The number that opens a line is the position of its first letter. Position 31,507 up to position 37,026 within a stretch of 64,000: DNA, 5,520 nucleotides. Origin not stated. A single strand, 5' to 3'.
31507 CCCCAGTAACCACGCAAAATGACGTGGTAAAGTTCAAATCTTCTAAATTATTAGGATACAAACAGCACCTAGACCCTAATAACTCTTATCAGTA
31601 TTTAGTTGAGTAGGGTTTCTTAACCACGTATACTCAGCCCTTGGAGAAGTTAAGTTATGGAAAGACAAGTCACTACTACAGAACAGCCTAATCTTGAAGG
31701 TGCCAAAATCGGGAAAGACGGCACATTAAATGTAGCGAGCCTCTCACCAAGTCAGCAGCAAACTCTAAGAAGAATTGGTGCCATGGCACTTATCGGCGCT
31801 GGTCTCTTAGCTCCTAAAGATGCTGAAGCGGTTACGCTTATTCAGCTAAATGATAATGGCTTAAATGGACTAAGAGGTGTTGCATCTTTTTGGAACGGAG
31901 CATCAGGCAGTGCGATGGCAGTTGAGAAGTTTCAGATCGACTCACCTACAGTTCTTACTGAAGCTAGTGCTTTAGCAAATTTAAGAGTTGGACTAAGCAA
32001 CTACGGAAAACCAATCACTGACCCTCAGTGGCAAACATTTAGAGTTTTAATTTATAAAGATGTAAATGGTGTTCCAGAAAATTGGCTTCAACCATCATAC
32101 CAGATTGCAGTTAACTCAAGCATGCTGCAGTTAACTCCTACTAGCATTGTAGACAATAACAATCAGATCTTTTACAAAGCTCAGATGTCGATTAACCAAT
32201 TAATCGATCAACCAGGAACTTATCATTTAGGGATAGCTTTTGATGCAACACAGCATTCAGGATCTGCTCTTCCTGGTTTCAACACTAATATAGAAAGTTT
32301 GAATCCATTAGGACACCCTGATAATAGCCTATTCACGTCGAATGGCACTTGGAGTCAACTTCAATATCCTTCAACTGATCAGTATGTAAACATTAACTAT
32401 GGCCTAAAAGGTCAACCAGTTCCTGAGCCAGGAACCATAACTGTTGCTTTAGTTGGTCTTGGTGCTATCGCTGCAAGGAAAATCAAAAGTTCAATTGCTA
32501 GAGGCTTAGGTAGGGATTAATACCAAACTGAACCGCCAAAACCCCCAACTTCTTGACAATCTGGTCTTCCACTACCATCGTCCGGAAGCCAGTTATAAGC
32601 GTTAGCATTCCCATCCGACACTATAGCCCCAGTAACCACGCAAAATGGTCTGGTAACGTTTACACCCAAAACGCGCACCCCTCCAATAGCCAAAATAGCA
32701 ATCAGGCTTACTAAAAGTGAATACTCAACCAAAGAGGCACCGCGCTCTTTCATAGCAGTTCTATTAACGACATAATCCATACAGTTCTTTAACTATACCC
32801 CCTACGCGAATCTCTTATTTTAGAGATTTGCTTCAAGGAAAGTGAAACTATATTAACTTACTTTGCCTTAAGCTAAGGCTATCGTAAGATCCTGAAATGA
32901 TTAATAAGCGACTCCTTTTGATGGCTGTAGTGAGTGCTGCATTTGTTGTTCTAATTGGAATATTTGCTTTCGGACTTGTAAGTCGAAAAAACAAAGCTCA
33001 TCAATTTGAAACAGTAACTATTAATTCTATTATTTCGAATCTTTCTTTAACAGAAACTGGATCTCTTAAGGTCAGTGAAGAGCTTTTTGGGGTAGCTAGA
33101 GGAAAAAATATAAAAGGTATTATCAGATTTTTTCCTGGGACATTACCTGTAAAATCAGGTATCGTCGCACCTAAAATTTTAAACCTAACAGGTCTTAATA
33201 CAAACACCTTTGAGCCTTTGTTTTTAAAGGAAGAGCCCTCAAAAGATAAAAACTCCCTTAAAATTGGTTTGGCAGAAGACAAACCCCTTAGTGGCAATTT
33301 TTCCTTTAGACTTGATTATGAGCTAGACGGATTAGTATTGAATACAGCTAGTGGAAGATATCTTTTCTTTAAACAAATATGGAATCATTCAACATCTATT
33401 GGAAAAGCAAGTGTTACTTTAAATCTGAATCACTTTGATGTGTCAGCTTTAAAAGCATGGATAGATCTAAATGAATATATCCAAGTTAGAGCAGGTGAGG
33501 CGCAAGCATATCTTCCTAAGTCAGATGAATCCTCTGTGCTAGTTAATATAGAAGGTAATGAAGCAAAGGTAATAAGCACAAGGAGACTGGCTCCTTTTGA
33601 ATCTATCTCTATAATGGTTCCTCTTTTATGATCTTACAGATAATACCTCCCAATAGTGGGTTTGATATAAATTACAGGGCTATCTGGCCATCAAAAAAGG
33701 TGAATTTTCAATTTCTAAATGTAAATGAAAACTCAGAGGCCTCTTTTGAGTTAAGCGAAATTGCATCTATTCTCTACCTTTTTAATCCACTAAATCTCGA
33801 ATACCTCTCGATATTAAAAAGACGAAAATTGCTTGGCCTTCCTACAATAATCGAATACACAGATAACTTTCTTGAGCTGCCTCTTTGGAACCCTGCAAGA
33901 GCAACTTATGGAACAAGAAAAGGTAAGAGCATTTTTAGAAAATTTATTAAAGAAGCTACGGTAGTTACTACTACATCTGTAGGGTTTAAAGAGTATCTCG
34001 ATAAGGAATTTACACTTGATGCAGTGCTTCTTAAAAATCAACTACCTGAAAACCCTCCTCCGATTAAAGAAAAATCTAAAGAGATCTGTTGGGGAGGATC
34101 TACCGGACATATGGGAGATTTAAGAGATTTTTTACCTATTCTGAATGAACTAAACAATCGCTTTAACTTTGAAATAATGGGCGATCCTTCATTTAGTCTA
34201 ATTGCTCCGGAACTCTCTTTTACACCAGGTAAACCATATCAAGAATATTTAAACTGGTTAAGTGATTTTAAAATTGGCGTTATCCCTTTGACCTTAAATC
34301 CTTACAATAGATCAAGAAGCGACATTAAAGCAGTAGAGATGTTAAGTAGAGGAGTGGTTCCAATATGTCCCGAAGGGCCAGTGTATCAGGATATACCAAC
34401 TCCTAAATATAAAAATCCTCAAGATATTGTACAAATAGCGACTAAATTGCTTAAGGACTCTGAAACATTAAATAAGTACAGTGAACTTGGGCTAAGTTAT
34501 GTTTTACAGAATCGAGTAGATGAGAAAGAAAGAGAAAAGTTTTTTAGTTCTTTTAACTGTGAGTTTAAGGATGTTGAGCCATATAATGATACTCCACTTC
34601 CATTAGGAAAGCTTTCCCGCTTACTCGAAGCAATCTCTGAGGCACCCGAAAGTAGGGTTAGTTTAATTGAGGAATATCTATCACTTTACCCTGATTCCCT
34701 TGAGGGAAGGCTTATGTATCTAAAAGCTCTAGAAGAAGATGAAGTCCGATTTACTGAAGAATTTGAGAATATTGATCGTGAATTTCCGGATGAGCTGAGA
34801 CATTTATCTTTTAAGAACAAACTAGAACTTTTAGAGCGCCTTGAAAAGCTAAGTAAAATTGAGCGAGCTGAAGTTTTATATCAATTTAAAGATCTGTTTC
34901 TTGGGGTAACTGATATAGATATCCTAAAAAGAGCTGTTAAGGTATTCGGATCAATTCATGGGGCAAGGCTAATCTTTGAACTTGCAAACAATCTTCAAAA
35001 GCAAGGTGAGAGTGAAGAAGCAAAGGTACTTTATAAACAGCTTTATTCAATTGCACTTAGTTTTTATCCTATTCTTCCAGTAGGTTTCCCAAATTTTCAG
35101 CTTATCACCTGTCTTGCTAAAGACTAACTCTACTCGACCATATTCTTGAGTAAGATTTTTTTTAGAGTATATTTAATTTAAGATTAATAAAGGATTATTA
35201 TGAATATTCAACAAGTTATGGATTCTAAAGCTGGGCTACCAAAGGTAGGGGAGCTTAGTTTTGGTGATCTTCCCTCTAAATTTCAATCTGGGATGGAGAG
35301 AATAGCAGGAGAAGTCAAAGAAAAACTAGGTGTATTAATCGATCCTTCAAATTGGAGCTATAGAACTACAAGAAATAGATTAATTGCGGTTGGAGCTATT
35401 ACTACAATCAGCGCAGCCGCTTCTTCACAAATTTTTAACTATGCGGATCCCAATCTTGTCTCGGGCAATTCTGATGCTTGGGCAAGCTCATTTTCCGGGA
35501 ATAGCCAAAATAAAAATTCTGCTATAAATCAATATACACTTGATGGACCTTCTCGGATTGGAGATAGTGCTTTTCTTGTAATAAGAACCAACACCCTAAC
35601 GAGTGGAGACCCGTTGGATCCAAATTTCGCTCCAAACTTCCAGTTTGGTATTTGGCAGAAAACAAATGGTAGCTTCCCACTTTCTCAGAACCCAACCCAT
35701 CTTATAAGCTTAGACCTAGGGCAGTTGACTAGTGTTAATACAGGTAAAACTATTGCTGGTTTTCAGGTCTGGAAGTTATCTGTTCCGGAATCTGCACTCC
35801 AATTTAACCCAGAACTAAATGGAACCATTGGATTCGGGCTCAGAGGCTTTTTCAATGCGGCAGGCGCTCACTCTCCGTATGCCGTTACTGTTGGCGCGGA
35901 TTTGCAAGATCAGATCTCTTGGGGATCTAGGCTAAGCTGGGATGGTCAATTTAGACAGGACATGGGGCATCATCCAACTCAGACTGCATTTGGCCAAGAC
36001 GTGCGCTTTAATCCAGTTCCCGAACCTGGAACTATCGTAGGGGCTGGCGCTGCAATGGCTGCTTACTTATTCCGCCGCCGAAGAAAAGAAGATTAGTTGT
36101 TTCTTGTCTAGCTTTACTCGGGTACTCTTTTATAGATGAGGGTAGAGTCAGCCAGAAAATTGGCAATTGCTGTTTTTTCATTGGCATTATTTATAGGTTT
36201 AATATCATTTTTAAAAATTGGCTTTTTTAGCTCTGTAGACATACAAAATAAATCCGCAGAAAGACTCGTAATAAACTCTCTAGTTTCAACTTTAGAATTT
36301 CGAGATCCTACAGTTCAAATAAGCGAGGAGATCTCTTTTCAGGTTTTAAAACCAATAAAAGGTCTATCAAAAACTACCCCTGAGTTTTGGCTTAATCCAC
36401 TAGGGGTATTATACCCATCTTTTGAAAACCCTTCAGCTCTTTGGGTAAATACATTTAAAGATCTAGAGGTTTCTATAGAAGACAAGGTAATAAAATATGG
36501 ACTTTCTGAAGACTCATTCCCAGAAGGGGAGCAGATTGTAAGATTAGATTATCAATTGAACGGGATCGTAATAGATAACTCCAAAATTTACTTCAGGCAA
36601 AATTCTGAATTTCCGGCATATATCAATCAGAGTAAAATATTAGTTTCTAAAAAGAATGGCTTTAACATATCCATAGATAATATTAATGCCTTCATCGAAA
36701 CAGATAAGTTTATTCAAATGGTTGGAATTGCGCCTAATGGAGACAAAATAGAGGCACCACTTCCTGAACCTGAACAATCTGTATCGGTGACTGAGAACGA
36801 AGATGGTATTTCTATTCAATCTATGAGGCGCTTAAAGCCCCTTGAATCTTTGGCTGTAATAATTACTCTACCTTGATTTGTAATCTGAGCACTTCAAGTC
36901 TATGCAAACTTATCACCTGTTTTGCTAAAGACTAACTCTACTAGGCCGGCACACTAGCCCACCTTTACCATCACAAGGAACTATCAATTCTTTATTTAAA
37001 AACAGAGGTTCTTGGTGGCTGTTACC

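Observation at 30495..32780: Tandem PEP-CTERM genes with a perfectly identical 248-bp head and strongly diverged bodies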

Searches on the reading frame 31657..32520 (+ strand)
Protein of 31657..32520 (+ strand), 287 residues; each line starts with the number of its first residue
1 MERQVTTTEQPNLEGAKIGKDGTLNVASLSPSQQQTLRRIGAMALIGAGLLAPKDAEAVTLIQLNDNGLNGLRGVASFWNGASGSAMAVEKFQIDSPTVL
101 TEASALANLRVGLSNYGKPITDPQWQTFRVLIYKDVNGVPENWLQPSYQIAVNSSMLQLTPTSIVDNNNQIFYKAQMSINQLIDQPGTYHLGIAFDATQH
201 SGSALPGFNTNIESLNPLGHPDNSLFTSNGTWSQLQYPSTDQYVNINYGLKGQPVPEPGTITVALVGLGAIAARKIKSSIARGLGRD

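Call 6: search_protein_families(library=pfam, proteins=[window:31657-32520:+], max_evalue=0.1)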
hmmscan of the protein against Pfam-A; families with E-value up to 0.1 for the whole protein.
window:31657-32520:+ (287 aa): 1 family
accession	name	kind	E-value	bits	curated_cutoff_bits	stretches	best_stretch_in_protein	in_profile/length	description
PF07589.16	PEP-CTERM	-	4.1e-05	23.9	20.7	1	254-272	1-18/24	PEP-CTERM motif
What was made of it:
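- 31657..32520 (+): W2, a PEP-CTERM protein gene (287 aa), type-2 body. PF07589 scores 23.9 bits, above the 20.7 cut-off (call 6).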

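Call 7: search_protein_families(library=ncbifam, proteins=[window:31657-32520:+], max_evalue=0.1)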
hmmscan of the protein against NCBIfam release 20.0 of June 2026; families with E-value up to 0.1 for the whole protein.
window:31657-32520:+ (287 aa): 5 families
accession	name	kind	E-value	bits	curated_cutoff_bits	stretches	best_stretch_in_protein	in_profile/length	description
NF038129.1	PEP_NF038129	equivalog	0.0046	16.8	65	1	212-273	128-189/194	NF038129 family PEP-CTERM protein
NF033554.9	floc_PepA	equivalog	0.036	13.8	80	0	238-272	220-257/261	flocculation-associated PEP-CTERM protein PepA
NF038126.1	PEP_CTERM_FxDxF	subfamily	0.082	13.1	50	1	253-272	140-159/165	FxDxF family PEP-CTERM protein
NF038118.1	PEP_CTERM_CCXG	equivalog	0.093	12.4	90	0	240-275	160-196/199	CCXG family PEP-CTERM protein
NF038119.1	PEP_CTERM_MHFG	equivalog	0.097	13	100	0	232-276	213-257/260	MHFG family PEP-CTERM protein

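Call 15: find_encoding_contigs(protein=window:31657-32520:+, flank=6000)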
Protein window:31657-32520:+ (287 aa): 7 contigs read that carry it; 4 places shown.
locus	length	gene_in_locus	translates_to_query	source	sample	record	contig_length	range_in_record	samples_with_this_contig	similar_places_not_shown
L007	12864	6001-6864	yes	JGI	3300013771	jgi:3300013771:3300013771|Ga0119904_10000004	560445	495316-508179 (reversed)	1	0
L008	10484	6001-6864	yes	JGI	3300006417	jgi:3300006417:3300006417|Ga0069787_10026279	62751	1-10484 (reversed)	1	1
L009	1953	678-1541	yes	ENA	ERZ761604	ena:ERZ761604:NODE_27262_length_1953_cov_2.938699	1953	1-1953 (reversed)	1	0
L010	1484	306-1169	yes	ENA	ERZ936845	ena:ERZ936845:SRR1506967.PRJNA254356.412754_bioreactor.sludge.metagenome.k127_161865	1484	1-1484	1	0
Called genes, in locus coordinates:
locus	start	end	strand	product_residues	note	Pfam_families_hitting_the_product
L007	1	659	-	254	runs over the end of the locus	PF01061:ABC2_membrane (weak), PF12679:ABC2_membrane_2, PF12698:ABC2_membrane_3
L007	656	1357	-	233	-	PF00005:ABC_tran, PF13304:AAA_21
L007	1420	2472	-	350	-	PF02628:COX15-CtaA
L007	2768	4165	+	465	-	PF01637:ATPase_2, PF13173:AAA_14 (weak), PF13401:AAA_22 (weak)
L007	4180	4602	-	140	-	PF01850:PIN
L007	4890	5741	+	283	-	-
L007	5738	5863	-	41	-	-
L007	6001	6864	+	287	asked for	-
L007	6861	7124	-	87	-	PF04964:Flp_Fap (weak)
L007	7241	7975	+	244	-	PF09972:DUF2207 (weak)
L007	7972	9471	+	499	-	-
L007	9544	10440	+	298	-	-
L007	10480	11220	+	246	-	-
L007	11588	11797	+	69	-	-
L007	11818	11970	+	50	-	-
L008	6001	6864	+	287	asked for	-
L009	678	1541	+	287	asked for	-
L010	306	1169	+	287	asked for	-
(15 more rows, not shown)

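Call 37: list_cluster_members(proteins=[window:31657-32517:+, window:47570-50776:-, window:27079-28128:-, window:11665-13767:+, window:32520-32780:-])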
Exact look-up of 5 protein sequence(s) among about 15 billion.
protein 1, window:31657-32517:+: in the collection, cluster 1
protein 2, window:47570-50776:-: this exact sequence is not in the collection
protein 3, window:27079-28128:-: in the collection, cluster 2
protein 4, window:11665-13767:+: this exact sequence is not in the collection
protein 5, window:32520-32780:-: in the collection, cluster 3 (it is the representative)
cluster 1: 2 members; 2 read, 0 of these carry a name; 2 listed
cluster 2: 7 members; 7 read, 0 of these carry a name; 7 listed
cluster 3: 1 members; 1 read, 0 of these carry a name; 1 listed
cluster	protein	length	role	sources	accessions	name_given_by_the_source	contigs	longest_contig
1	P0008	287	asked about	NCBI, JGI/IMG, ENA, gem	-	-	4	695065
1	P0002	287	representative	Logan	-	-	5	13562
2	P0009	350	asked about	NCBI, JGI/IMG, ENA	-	-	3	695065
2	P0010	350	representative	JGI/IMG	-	-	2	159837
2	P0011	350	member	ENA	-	-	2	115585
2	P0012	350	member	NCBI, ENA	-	-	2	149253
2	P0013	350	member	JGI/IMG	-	-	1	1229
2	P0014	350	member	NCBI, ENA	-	-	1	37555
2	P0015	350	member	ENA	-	-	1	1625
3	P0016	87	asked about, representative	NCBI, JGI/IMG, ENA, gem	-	-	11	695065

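Call 38: find_encoding_contigs(protein=P0010, flank=10000, max_places=4)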
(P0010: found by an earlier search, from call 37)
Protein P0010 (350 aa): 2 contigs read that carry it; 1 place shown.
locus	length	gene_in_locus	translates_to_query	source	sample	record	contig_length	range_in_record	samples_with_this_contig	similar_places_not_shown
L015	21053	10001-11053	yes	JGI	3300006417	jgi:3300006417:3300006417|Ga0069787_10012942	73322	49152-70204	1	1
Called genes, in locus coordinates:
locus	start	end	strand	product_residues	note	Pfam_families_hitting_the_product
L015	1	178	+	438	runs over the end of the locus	PF13173:AAA_14, PF13635:DUF4143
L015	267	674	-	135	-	PF01592:NifU_N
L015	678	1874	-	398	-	PF00266:Aminotran_5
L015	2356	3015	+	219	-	PF03006:HlyIII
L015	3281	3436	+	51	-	-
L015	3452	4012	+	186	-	-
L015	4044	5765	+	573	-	PF00115:COX1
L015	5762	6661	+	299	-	PF00578:AhpC-TSA, PF02630:SCO1-SenC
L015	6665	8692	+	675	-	PF00033:Cytochrome_B, PF13631:Cytochrom_B_N_2, PF00037:Fer4 (faint), PF12837:Fer4_6 (faint), PF12838:Fer4_7 (weak)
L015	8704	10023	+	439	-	-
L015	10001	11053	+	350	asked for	PF02628:COX15-CtaA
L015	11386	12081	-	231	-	PF13353:Fer4_12 (weak), PF04055:Radical_SAM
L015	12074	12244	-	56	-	PF13597:NRDD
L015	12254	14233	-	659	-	PF03477:ATP-cone, PF13597:NRDD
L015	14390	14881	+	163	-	PF02082:Rrf2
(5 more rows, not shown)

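Call 39: find_encoding_contigs(protein=P0012, flank=10000, max_places=4)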
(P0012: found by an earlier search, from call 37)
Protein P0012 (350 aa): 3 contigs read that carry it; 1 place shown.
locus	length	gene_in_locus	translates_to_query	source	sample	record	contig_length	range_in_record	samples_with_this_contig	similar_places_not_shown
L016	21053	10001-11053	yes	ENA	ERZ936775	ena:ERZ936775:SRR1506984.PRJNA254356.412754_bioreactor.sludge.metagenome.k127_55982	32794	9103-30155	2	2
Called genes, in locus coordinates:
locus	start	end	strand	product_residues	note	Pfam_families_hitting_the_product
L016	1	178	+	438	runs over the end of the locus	PF13173:AAA_14, PF13635:DUF4143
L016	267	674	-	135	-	PF01592:NifU_N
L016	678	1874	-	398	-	PF00266:Aminotran_5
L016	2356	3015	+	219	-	PF03006:HlyIII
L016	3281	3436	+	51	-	-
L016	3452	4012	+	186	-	-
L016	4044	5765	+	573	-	PF00115:COX1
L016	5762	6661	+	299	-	PF00578:AhpC-TSA, PF02630:SCO1-SenC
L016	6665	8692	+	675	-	PF00033:Cytochrome_B, PF13631:Cytochrom_B_N_2, PF00037:Fer4 (faint), PF12837:Fer4_6 (faint), PF12838:Fer4_7 (weak)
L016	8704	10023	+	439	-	-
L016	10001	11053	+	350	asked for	PF02628:COX15-CtaA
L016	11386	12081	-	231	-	PF13353:Fer4_12 (weak), PF04055:Radical_SAM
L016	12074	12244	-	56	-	PF13597:NRDD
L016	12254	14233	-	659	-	PF03477:ATP-cone, PF13597:NRDD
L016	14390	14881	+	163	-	PF02082:Rrf2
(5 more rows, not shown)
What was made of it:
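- Tried and rejected: Its relatives at 90% identity or more sit in a different gene context (calls 37-39).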

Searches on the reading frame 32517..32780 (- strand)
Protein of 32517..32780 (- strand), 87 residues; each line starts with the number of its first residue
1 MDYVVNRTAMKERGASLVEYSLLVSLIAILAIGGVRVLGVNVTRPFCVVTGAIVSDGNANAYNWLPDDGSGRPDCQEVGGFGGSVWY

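Call 6: search_protein_families(library=pfam, proteins=[window:32517-32780:-], max_evalue=0.1)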
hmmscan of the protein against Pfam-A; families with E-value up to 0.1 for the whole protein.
window:32517-32780:- (87 aa): 1 family
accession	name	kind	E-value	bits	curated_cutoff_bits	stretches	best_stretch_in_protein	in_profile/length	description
PF04964.19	Flp_Fap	-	4.4e-05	23.6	32.2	1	12-47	5-40/46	Flp/Fap pilin component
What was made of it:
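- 32517..32780 (-): Intact Flp-type pilin gene of module 2. It converges on W2, and the two stop codons overlap in TTAA. PF04964 scores 23.6 bits, below the 32.2 cut-off (call 6).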

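Call 7: search_protein_families(library=ncbifam, proteins=[window:32517-32780:-], max_evalue=0.1)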
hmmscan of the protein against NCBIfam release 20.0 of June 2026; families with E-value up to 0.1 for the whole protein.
window:32517-32780:- (87 aa): 0 families

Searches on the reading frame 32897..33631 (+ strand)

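Call 6: search_protein_families(library=pfam, proteins=[window:32897-33631:+], max_evalue=0.1)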
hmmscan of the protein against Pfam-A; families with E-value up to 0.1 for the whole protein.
window:32897-33631:+ (244 aa): 1 family
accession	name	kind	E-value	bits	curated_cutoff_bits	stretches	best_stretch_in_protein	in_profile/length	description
PF09972.14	DUF2207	-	3.4e-05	24.6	24.4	1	41-191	1-139/172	Predicted membrane protein (DUF2207) N-terminal domain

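Call 7: search_protein_families(library=ncbifam, proteins=[window:32897-33631:+], max_evalue=0.1)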
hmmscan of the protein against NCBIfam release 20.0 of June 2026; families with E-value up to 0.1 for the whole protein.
window:32897-33631:+ (244 aa): 0 families

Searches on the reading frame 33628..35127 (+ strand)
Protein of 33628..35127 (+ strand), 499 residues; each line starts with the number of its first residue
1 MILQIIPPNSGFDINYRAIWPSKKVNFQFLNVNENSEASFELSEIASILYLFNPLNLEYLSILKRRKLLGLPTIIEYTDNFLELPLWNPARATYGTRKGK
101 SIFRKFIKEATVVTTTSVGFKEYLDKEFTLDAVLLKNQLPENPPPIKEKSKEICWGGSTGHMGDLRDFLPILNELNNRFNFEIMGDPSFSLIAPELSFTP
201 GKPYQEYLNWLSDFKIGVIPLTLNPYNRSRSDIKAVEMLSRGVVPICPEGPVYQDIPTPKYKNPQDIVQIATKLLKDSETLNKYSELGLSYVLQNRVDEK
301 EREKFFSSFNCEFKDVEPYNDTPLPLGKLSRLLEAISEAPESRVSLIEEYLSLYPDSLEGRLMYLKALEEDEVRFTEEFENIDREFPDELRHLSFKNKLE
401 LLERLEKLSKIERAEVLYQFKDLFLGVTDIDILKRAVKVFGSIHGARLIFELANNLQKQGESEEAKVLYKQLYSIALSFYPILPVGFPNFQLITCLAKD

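Call 6: search_protein_families(library=pfam, proteins=[window:33628-35127:+], max_evalue=0.1)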
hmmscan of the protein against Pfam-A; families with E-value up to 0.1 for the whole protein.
window:33628-35127:+ (499 aa): 2 families
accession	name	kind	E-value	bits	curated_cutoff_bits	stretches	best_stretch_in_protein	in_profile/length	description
PF01827.32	FTH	-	0.037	14.2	22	0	30-74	17-61/141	FTH domain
PF07719.23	TPR_2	-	0.051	14.2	27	0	446-475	1-30/34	Tetratricopeptide repeat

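Call 7: search_protein_families(library=ncbifam, proteins=[window:33628-35127:+], max_evalue=0.1)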
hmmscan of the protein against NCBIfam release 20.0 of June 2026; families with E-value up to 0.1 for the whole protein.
window:33628-35127:+ (499 aa): 1 family
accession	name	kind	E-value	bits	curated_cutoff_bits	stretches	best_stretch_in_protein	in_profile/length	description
NF058503.1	SprTransRegAdeR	equivalog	0.075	12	700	0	259-310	275-325/403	sporulation transcriptional activator AdeR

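Call 21: find_related_loci(query=A2, collection=genome_contigs, flank=8000)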
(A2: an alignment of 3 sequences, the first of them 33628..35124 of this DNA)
Query A2 (499 aa) in genome_contigs; peptide patterns used: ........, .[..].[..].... (x = any residue, [..] = any of these).
69 stretches matched a pattern, but none encodes a relative of the query by tblastn (E <= 1e-3).

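Call 22: find_related_loci(query=A2, collection=metagenome_contigs, flank=8000)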
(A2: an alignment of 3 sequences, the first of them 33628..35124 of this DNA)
Query A2 (499 aa) in metagenome_contigs; peptide patterns used: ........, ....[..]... (x = any residue, [..] = any of these).
58 stretches matched a pattern, but none encodes a relative of the query by tblastn (E <= 1e-3).

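Call 51: find_homologous_proteins(query=A2, max_evalue=1e-10)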
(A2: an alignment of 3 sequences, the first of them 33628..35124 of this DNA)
Query A2 (3 sequences) (499 aa, profile of the alignment): 3 proteins with E <= 1e-10 among 8000 candidates.
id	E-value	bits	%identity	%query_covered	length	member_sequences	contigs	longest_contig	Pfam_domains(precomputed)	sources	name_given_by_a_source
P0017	0.0e+0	1076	66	100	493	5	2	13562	-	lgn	-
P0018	0.0e+0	1023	100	100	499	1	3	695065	-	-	-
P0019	6.1e-203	693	60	100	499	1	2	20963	-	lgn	-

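Call 52: find_encoding_contigs(protein=P0019, flank=10000, max_places=4)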
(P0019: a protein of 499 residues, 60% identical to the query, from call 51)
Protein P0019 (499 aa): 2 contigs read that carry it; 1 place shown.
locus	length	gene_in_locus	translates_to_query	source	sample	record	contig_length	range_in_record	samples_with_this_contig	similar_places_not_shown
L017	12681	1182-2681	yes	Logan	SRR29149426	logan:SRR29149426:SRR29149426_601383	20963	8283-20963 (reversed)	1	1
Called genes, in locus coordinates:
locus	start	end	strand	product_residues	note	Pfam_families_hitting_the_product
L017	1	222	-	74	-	?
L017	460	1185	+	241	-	-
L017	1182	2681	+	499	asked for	-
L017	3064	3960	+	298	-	PF16976:RcpC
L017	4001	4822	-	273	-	-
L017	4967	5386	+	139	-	PF02082:Rrf2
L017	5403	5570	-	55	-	PF03597:FixS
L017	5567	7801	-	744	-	PF12156:ATPase-cat_bd (weak), PF00122:E1-E2_ATPase, PF00702:Hydrolase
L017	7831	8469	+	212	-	PF13386:DsbD_2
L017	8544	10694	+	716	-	PF00115:COX1, PF02433:FixO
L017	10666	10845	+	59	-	PF05545:FixQ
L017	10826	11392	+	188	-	PF14715:FixP_N, PF13442:Cytochrome_CBB3, PF00034:Cytochrom_C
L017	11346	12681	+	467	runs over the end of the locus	PF12801:Fer4_5, PF13187:Fer4_9 (faint), PF13237:Fer4_10 (faint), PF12838:Fer4_7 (weak), PF13183:Fer4_8 (faint), PF13534:Fer4_17 (weak), PF13746:Fer4_18, PF11614:FixG_C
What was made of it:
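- One related contig (L017) breaks inside the variable part of flp (call 52), which could reflect heterogeneity.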

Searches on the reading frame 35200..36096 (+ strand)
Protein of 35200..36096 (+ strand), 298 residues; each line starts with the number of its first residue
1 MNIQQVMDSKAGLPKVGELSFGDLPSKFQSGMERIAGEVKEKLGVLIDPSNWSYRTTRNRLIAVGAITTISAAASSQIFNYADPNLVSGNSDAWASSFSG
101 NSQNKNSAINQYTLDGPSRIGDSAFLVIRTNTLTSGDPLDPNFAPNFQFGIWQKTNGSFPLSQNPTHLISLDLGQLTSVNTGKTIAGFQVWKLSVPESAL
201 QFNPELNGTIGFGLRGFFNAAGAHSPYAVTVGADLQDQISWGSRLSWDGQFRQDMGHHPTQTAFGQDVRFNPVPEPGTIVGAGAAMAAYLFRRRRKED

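Call 6: search_protein_families(library=pfam, proteins=[window:35200-36096:+], max_evalue=0.1)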
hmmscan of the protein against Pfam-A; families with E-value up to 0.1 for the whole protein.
window:35200-36096:+ (298 aa): 1 family
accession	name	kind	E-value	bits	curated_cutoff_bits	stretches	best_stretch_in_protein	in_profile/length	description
PF07589.16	PEP-CTERM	-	6.8e-05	23.2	20.7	1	272-294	1-24/24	PEP-CTERM motif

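Call 7: search_protein_families(library=ncbifam, proteins=[window:35200-36096:+], max_evalue=0.1)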
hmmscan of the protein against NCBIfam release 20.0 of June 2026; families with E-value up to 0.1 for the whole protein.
window:35200-36096:+ (298 aa): 6 families
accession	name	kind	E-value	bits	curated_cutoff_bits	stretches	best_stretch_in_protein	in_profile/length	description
TIGR02595.1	PEP_CTERM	domain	7e-05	23.4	16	1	273-296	1-24/24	PEP-CTERM sorting domain-containing protein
NF033554.9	floc_PepA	equivalog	0.0056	16.5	80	0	62-296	7-260/261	flocculation-associated PEP-CTERM protein PepA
TIGR04155.1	cyano_PEP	subfamily_domain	0.01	15.6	21.6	1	273-294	1-23/27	PEP-CTERM sorting domain-containing protein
NF038129.1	PEP_NF038129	equivalog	0.016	15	65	1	256-295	152-193/194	NF038129 family PEP-CTERM protein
NF038126.1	PEP_CTERM_FxDxF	subfamily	0.032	14.5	50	0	260-294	129-165/165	FxDxF family PEP-CTERM protein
NF038121.1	PEP_CTERM_LEVG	equivalog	0.035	13.4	100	1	257-296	214-255/258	LEVG family PEP-CTERM protein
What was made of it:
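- On PEP-CTERM sorting-signal proteins (PF07589 / TIGR02595): The third gene, 35200-36096, scores 23.2 bits and also matches TIGR02595 at 23.4 bits (calls 6, 7).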

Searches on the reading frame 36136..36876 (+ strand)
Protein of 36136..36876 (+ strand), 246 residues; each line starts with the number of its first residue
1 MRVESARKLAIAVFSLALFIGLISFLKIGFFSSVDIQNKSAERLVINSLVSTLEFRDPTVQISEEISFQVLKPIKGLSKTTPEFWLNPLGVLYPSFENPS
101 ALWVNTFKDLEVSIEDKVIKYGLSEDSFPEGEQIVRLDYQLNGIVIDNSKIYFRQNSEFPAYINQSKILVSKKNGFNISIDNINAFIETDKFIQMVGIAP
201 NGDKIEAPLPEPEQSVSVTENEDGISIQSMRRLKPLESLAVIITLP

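Call 6: search_protein_families(library=pfam, proteins=[window:36136-36876:+], max_evalue=0.1)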
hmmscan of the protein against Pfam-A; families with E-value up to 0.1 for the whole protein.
window:36136-36876:+ (246 aa): 1 family
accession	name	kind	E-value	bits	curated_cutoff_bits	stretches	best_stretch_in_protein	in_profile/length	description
PF13800.11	Sigma_reg_N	-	0.022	15.5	26.3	1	11-67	15-69/91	Sigma factor regulator N-terminal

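Call 7: search_protein_families(library=ncbifam, proteins=[window:36136-36876:+], max_evalue=0.1)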
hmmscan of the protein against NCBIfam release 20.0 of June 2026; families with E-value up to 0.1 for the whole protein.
window:36136-36876:+ (246 aa): 0 families
